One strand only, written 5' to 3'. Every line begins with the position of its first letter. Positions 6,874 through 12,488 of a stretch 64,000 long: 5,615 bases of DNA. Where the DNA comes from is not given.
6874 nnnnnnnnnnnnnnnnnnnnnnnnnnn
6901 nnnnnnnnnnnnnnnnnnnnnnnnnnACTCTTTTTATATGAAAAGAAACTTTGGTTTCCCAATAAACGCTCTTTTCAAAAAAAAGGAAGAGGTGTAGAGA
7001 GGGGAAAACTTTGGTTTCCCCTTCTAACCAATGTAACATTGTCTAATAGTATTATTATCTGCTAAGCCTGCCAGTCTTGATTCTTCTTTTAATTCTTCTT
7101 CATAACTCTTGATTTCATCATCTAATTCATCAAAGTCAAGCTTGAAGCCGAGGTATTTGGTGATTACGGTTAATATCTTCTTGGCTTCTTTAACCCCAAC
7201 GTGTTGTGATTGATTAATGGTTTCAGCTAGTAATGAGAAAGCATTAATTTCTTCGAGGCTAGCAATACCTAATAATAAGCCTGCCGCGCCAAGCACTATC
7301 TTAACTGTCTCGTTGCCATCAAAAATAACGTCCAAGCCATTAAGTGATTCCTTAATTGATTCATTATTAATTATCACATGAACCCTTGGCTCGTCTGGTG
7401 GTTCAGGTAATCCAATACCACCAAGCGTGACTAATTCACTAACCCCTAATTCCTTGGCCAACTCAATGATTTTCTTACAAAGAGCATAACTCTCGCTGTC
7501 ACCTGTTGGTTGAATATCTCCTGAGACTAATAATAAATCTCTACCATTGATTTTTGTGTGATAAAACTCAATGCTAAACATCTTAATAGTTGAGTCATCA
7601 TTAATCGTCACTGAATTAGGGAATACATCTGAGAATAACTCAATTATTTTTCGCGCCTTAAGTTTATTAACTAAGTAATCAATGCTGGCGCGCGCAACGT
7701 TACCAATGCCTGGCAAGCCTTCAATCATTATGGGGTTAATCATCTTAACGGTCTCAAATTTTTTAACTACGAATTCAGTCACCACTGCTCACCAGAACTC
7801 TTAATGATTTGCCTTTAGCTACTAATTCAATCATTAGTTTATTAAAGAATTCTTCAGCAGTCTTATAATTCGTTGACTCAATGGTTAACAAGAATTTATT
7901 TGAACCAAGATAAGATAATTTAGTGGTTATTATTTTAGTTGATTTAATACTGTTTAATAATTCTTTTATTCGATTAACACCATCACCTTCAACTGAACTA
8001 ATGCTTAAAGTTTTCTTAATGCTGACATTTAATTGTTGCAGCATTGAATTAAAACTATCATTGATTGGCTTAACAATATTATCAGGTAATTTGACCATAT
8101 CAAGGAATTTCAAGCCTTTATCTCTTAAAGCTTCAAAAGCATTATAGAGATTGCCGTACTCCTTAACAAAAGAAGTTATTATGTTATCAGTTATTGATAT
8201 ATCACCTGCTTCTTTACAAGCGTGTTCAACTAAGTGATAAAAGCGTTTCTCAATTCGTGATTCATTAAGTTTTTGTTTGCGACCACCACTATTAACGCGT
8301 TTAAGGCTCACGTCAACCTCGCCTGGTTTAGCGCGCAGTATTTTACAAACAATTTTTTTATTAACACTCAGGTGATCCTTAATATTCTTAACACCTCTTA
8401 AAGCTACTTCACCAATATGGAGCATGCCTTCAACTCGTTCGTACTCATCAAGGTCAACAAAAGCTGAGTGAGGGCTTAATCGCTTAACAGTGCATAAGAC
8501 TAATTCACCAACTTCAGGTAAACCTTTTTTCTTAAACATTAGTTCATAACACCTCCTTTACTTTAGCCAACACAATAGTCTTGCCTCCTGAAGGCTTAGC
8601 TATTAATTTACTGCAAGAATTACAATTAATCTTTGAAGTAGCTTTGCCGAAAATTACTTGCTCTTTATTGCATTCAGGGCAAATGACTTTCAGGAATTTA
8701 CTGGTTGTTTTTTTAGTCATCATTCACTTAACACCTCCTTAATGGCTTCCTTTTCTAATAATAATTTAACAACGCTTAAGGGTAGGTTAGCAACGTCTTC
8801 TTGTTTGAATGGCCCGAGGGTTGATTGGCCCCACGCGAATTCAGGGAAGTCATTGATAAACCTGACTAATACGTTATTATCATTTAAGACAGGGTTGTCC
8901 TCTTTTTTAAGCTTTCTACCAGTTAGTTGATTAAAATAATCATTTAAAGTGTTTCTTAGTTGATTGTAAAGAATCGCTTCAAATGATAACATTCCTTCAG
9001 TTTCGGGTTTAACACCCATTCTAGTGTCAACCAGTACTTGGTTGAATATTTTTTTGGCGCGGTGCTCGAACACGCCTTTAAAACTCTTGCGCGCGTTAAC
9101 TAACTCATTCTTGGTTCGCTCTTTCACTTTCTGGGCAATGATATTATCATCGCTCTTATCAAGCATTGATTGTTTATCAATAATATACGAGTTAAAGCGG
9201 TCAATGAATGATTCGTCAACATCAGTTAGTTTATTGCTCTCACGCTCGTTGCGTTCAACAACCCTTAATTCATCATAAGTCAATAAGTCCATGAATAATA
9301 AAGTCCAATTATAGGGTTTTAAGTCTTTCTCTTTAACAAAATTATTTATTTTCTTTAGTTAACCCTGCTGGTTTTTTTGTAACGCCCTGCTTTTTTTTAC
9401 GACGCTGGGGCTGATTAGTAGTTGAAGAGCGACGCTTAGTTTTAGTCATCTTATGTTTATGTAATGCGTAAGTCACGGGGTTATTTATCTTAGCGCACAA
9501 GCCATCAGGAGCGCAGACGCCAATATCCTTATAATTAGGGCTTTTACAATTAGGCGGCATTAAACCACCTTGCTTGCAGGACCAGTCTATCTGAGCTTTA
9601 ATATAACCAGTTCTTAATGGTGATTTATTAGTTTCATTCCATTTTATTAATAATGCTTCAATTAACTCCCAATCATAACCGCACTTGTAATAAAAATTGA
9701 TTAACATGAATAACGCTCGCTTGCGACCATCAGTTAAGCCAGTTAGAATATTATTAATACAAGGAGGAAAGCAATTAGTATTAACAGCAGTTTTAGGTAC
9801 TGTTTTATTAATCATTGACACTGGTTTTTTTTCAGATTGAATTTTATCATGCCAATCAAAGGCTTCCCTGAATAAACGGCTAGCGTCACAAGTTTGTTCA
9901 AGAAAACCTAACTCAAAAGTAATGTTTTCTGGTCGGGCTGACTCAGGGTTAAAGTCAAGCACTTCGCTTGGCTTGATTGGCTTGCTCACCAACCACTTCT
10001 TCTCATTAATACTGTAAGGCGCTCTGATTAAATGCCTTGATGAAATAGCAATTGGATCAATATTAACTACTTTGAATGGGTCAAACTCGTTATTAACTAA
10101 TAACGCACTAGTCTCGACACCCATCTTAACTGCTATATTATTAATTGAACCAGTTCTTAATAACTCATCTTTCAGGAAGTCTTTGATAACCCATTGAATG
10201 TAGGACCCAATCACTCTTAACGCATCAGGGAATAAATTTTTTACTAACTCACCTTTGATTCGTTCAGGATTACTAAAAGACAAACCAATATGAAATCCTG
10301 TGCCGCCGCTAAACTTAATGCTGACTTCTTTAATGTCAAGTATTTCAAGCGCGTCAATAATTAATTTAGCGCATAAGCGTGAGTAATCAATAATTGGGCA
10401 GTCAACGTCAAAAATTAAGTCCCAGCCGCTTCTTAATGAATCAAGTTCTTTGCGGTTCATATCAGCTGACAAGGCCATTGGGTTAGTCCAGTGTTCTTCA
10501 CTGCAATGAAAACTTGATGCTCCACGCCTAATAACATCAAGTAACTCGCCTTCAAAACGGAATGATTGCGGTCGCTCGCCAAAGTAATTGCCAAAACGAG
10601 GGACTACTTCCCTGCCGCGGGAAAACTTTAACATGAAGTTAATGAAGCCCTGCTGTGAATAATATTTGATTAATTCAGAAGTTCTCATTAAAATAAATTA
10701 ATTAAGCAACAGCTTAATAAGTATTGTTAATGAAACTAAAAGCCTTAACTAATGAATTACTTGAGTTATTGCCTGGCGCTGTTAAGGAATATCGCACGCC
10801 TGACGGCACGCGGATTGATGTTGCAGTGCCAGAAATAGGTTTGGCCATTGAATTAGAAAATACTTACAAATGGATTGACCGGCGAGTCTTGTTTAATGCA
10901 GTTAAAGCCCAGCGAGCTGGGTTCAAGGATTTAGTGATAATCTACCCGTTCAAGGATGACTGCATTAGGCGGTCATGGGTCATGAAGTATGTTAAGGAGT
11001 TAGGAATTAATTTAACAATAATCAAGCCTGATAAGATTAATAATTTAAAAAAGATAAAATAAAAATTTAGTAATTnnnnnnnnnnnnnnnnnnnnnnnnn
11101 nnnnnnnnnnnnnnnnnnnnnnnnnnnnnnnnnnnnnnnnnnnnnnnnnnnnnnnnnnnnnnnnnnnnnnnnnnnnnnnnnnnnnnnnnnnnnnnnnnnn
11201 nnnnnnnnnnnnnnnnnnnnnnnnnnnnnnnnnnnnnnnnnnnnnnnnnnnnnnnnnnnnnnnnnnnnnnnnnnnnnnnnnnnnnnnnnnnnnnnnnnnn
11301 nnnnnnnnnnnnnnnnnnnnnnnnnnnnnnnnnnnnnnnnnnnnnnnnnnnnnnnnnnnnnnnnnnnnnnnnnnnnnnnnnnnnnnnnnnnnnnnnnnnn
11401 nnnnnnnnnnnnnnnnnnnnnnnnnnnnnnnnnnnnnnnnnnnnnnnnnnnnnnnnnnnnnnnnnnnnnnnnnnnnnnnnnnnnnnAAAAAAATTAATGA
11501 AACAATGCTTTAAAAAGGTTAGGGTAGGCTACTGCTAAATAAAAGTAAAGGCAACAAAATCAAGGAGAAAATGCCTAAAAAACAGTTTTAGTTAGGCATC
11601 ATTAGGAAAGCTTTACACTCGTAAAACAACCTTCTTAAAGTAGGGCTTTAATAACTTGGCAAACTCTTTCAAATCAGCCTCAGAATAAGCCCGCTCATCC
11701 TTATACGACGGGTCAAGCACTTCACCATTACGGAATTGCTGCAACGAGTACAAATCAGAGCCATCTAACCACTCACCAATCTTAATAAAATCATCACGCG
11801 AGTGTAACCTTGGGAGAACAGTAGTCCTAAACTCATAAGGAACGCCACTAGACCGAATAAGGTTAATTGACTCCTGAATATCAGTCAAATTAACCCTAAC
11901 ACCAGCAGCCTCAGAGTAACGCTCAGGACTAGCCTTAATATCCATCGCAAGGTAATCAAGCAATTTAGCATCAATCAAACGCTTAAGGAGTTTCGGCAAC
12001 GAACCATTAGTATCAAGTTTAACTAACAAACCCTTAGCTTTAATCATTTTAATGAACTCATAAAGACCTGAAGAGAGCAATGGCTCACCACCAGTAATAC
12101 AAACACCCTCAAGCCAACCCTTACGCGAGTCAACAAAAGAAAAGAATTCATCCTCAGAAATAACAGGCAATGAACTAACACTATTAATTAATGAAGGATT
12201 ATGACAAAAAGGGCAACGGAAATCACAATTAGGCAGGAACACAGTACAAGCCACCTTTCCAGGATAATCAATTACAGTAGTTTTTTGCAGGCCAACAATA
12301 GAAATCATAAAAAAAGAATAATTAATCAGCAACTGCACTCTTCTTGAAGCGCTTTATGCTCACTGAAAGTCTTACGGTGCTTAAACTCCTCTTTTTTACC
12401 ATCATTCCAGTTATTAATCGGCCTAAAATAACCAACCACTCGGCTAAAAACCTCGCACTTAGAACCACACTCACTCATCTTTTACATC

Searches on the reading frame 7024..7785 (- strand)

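Call 47: search_protein_families(library=pfam, proteins=[window:7024-7785:-], max_evalue=0.001)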
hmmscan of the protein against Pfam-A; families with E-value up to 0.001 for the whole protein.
window:7024-7785:- (253 aa): 1 family
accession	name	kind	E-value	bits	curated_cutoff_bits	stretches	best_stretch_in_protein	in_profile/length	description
PF09754.15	PAC2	-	1.3e-40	140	25.8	1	20-234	1-213/215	PAC2 family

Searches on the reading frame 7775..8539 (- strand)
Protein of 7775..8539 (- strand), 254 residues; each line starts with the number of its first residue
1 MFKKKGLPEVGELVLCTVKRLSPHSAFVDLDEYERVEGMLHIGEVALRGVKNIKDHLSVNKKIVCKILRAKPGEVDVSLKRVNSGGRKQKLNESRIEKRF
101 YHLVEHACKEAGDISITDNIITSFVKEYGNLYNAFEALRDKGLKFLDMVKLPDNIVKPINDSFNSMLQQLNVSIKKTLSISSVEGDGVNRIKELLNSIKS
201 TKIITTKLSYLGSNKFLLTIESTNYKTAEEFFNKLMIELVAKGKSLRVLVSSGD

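Call 47: search_protein_families(library=pfam, proteins=[window:7775-8539:-], max_evalue=0.001)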
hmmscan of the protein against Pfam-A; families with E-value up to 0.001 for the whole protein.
window:7775-8539:- (254 aa): 2 families
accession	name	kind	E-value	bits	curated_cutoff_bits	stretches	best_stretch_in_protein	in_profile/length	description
PF07541.17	EIF_2_alpha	-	4.2e-16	59.4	22.8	1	118-225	3-114/114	Eukaryotic translation initiation factor 2 alpha subunit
PF00575.29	S1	-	2.9e-07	31.2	22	1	8-71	2-63/74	S1 RNA binding domain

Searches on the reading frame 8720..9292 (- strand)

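Call 47: search_protein_families(library=pfam, proteins=[window:8720-9292:-], max_evalue=0.001)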
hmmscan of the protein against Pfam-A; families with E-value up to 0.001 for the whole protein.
window:8720-9292:- (190 aa): 1 family
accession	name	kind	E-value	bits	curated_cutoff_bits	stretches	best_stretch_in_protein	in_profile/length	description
PF22090.1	Gins51_C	-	3.4e-05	24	27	1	160-186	21-47/48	Gins51, C-terminal domain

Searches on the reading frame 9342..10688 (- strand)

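Call 47: search_protein_families(library=pfam, proteins=[window:9342-10688:-], max_evalue=0.001)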
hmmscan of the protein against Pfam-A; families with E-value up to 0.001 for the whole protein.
window:9342-10688:- (448 aa): 1 family
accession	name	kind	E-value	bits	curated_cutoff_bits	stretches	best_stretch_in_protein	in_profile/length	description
PF01896.25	DNA_primase_S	-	3.1e-05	24.8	26.8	1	97-239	11-162/163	DNA primase small subunit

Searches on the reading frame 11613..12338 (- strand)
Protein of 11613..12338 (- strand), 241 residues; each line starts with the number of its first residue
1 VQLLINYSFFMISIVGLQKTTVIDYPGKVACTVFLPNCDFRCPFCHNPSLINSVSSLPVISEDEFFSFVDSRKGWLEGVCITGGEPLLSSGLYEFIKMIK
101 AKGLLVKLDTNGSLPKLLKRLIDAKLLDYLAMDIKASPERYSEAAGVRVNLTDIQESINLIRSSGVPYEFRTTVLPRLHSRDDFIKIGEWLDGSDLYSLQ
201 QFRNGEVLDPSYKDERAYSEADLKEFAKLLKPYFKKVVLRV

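Call 48: search_protein_families(library=pfam, proteins=[window:11613-12338:-], max_evalue=0.001)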
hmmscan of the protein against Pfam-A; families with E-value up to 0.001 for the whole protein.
window:11613-12338:- (241 aa): 2 families
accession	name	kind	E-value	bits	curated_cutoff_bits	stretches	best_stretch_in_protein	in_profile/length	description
PF04055.27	Radical_SAM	-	4.1e-21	76.3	29.5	1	33-186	2-161/166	Radical SAM superfamily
PF13353.11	Fer4_12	-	3e-09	37.7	22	1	29-136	6-115/137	4Fe-4S single cluster domain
